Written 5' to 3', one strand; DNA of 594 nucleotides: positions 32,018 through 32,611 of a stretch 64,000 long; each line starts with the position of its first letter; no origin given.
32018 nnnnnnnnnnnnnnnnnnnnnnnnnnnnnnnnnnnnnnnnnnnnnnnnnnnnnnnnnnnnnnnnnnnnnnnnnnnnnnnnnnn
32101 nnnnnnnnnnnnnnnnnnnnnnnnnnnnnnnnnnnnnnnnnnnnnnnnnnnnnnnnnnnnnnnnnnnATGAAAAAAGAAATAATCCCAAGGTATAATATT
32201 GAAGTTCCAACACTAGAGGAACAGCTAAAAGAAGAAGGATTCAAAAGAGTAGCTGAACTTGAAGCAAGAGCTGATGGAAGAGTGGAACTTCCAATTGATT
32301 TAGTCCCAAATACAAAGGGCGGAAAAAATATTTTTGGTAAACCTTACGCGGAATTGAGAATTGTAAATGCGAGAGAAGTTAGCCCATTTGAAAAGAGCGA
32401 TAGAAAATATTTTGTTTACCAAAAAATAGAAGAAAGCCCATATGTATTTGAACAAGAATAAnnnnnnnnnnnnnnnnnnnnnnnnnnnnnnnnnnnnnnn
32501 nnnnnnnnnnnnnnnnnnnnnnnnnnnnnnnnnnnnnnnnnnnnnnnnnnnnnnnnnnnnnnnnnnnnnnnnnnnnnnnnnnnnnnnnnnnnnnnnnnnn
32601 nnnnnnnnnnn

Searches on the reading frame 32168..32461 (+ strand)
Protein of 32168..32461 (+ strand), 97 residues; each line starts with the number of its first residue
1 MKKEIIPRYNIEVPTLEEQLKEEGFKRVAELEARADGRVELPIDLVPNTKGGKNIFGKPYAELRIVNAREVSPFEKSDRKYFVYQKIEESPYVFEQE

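Call 16: search_protein_families(library=pfam, proteins=[window:32168-32461:+], max_evalue=0.01)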
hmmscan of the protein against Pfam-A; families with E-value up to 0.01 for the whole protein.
window:32168-32461:+ (97 aa): 0 families
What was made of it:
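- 32168..32461 (+): orf97, the cargo ORF of the downstream cassette. Its TAA stop is the first three bases of the next L1 module. No Pfam match (call 16).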

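Call 58: find_encoding_contigs(protein=window:32168-32461:+, flank=3000, max_places=6)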
Protein window:32168-32461:+ (97 aa): no gene with exactly this product is on record in the collection.
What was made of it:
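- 32168..32461 (+): No exact copy on record (call 58).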
